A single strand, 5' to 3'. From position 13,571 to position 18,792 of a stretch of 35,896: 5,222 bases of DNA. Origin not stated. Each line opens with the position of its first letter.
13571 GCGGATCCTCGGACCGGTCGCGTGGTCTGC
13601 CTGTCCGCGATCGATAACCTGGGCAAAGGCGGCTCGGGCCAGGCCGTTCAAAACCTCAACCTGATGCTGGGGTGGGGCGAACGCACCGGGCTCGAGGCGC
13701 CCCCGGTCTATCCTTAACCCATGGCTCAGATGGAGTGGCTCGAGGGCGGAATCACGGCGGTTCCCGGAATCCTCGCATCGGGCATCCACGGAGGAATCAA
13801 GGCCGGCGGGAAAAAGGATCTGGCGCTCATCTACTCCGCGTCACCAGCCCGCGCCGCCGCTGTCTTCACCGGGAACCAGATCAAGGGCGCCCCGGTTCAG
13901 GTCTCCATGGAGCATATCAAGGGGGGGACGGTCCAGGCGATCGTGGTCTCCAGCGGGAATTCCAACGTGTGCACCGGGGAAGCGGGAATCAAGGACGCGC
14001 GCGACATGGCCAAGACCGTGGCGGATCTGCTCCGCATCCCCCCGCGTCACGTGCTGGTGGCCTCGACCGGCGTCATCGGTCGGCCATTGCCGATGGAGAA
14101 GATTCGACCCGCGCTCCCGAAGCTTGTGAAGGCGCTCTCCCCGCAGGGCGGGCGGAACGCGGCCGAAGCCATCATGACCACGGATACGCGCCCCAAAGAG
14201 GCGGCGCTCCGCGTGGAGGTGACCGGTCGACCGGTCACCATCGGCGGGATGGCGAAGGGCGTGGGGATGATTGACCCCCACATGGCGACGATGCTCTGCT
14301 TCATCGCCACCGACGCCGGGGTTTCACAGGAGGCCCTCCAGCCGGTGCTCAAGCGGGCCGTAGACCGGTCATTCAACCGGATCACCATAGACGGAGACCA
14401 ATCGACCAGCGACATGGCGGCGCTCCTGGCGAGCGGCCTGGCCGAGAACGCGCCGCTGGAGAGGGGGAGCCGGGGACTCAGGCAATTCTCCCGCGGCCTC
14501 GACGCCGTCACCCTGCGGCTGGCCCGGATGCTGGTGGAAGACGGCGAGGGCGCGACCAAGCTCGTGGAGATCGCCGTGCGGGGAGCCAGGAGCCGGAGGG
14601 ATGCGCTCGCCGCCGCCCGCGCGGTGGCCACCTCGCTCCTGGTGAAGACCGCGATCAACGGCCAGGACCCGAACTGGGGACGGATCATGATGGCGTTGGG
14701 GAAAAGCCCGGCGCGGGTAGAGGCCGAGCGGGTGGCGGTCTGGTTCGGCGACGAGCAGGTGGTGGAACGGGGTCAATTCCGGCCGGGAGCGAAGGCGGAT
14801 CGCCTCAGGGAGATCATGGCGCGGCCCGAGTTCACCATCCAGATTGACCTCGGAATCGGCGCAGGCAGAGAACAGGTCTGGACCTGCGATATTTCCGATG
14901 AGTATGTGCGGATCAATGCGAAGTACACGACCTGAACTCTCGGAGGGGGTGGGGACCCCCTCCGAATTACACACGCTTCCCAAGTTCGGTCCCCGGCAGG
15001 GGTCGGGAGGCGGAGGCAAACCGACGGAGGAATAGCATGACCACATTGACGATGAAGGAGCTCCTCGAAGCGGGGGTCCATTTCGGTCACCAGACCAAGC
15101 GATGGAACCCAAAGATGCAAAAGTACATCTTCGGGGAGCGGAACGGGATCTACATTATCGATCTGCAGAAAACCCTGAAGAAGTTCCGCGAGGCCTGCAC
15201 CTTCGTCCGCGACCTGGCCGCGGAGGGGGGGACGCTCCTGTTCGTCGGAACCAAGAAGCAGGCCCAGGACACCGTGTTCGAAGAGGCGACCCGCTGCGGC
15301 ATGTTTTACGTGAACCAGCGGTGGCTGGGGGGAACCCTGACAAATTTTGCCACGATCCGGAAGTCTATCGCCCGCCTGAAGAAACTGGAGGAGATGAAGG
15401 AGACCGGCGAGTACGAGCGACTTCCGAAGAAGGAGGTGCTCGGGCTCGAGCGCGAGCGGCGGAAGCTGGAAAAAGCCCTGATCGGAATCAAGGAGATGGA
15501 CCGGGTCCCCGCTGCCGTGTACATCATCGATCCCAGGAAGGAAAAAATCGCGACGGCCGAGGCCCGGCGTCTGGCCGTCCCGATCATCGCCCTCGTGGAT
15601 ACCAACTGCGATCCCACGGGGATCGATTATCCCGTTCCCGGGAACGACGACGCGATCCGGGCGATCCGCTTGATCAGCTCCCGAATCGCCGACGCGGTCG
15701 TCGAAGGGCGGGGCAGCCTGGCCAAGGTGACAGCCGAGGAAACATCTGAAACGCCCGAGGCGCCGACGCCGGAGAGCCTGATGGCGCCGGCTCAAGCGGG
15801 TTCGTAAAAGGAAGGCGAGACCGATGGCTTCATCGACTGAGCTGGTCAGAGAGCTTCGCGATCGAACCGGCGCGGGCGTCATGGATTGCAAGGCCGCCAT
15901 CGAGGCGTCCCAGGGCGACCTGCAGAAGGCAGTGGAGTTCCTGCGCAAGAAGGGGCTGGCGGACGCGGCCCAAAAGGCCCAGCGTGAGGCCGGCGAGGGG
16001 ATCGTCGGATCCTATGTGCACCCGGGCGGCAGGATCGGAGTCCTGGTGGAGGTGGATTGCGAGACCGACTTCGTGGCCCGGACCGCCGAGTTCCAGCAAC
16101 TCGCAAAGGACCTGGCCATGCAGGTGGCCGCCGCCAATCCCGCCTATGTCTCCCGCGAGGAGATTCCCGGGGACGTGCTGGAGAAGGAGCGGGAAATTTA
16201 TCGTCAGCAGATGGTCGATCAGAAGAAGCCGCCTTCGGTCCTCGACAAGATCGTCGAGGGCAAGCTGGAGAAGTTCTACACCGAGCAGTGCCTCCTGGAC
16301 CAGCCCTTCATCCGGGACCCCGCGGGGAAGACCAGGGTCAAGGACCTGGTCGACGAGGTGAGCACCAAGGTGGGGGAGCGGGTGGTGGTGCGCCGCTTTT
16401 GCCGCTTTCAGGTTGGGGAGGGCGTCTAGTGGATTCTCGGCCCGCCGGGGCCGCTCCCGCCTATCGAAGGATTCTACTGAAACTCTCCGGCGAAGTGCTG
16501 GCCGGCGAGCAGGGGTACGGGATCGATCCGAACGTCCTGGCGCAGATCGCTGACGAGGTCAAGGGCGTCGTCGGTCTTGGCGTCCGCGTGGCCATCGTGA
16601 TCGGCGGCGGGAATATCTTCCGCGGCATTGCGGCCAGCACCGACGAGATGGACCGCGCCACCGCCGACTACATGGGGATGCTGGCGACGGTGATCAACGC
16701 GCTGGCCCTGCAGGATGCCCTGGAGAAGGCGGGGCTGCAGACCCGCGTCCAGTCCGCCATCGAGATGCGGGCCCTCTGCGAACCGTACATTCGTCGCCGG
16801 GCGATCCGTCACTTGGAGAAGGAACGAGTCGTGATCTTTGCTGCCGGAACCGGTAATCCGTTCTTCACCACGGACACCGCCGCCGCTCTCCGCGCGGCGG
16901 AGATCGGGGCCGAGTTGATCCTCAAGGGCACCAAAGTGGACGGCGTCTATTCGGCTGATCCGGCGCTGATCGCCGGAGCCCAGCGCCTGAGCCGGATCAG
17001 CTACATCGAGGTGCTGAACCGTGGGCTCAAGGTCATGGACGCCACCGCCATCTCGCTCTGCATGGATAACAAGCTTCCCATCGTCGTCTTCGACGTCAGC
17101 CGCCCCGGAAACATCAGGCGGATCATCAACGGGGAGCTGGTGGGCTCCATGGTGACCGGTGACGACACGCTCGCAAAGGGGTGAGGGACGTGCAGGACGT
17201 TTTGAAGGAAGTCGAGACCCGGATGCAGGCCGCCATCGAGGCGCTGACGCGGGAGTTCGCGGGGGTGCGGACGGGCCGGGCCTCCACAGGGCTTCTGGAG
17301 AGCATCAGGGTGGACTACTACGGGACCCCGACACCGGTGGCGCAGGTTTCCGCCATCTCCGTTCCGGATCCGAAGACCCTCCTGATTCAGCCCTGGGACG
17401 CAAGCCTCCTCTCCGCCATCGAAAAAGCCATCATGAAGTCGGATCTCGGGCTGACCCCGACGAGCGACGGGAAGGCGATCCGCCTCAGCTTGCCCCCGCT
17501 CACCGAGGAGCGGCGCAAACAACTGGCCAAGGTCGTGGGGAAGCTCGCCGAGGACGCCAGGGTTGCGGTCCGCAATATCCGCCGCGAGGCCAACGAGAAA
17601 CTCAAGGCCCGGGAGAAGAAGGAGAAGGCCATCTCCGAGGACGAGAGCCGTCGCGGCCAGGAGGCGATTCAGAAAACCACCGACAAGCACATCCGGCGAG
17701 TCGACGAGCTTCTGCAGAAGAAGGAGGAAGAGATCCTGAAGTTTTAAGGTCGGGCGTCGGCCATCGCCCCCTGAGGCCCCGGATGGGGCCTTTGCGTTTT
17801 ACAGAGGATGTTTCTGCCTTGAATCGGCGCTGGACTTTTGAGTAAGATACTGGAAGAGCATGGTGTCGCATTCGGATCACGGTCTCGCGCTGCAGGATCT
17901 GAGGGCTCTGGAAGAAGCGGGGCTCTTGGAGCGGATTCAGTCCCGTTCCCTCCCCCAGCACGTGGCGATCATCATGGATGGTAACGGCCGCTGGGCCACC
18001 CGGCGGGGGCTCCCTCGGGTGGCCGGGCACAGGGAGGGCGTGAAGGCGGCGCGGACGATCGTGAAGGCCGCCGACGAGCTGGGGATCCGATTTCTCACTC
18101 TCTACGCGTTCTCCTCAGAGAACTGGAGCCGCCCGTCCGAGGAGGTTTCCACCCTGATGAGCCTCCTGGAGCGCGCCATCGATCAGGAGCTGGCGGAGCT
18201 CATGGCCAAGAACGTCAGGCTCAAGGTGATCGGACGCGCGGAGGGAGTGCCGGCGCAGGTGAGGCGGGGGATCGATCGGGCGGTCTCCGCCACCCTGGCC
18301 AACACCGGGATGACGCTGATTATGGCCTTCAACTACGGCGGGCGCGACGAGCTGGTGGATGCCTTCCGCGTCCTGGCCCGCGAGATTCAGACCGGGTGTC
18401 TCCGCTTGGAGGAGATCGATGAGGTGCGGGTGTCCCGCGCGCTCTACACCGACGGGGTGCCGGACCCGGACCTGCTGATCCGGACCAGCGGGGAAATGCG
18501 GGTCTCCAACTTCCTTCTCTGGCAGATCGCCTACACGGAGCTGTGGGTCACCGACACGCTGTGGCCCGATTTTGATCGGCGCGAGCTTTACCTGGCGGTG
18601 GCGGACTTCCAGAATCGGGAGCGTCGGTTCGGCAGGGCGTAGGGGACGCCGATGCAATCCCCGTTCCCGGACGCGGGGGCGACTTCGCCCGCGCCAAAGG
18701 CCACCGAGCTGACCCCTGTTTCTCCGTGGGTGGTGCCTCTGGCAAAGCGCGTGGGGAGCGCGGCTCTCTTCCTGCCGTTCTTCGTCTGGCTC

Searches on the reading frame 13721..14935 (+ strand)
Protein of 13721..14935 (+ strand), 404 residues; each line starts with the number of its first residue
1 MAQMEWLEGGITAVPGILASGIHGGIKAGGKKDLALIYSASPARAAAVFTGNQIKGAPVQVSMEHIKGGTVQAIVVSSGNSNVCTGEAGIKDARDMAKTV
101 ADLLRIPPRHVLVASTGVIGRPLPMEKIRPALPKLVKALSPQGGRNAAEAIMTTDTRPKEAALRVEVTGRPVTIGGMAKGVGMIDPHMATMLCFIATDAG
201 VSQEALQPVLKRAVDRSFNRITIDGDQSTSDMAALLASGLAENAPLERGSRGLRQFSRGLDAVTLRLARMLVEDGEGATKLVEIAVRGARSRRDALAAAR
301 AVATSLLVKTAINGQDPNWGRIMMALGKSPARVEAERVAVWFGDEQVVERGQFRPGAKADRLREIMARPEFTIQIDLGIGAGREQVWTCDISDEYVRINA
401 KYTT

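Call 51: search_protein_families(library=pfam, proteins=[window:13721-14935:+], max_evalue=0.00001)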
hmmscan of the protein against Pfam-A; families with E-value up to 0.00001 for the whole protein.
window:13721-14935:+ (404 aa): 1 family
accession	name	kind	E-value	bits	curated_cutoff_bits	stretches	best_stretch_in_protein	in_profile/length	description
PF01960.23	ArgJ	-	1.1e-149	498.7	32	1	19-404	2-377/377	ArgJ family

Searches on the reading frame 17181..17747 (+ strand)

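Call 51: search_protein_families(library=pfam, proteins=[window:17181-17747:+], max_evalue=0.00001)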
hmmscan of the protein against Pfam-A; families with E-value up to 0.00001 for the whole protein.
window:17181-17747:+ (188 aa): 1 family
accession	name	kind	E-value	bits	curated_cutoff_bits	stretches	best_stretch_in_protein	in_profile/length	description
PF01765.24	RRF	-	9e-68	227.7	29.7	1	23-186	2-164/164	Ribosome recycling factor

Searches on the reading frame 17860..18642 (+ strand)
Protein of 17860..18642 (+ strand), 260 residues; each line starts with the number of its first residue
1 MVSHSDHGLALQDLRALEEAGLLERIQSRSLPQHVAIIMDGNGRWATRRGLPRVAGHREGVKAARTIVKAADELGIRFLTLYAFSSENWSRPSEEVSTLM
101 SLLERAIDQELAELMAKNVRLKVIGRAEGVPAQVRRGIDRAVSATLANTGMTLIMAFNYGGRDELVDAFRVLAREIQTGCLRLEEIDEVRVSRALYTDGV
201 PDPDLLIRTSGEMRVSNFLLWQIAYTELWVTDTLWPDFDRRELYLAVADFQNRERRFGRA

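Call 51: search_protein_families(library=pfam, proteins=[window:17860-18642:+], max_evalue=0.00001)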
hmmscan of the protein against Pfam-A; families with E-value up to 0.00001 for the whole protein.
window:17860-18642:+ (260 aa): 1 family
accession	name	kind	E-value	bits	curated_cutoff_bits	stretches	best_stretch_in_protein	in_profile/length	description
PF01255.24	Prenyltransf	-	1.8e-84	283.1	27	1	38-258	1-219/219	Putative undecaprenyl diphosphate synthase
